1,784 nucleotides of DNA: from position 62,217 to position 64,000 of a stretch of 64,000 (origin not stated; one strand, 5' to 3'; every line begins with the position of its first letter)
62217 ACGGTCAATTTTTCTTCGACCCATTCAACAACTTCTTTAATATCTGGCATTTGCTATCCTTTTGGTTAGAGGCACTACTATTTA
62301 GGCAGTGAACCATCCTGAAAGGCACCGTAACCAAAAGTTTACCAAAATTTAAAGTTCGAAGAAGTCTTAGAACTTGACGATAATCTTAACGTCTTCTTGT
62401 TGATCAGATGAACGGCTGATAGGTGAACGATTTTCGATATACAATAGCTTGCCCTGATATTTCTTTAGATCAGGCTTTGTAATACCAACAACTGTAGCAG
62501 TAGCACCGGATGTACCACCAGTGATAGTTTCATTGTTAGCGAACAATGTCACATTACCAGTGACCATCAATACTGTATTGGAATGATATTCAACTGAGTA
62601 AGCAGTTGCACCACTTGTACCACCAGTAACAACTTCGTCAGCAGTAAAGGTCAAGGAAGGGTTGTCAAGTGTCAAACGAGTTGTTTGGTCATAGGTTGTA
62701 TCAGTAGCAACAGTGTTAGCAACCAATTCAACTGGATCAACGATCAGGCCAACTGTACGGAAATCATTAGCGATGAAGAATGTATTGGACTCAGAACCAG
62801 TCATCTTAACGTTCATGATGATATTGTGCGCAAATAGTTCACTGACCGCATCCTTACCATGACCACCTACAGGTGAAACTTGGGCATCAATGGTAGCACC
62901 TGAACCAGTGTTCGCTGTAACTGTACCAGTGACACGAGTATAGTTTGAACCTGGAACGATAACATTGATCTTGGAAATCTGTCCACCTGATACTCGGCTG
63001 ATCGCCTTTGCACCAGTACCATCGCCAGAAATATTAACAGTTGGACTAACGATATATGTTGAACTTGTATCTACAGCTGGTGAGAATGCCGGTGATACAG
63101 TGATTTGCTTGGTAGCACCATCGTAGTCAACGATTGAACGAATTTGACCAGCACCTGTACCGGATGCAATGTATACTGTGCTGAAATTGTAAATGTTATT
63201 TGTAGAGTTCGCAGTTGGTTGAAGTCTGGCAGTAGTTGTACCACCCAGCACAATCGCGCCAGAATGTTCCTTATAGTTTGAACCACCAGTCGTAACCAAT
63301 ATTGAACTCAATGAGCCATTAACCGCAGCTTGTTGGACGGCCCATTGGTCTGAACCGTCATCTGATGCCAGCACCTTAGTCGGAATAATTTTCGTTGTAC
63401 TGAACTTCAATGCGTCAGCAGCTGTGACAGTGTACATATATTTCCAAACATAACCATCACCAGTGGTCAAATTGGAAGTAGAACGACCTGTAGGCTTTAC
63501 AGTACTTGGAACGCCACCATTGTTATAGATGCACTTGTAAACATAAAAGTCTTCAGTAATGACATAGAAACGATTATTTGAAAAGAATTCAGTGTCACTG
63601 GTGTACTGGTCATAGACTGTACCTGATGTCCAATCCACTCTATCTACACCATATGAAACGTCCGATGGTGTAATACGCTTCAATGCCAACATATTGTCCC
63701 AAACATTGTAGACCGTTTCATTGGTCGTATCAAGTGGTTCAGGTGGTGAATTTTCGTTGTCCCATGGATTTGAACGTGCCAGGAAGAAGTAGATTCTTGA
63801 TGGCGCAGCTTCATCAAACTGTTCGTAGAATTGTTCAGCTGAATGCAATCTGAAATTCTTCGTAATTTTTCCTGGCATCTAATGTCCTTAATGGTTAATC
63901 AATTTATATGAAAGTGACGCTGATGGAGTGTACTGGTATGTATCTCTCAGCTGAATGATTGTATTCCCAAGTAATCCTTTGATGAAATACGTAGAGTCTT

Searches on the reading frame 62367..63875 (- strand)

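Call 69: search_protein_families(library=phrogs, proteins=[window:62367-63875:-], max_evalue=0.00001)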
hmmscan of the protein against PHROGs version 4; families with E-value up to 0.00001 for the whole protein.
window:62367-63875:- (502 aa): 5 families
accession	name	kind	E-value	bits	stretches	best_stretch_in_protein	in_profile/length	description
phrog_438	-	tail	5.8e-107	359.8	1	4-502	5-478/478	baseplate wedge subunit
phrog_977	-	tail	7.4e-21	75.5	1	4-92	12-105/333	baseplate wedge subunit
phrog_460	-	connector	9.7e-10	38.7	1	267-431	236-342/385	head closure Hc2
phrog_1394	-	head and packaging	1.8e-07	32.3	0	4-52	4-47/173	virion structural protein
phrog_708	-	tail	9.7e-06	24.5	0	161-315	754-911/1383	baseplate wedge subunit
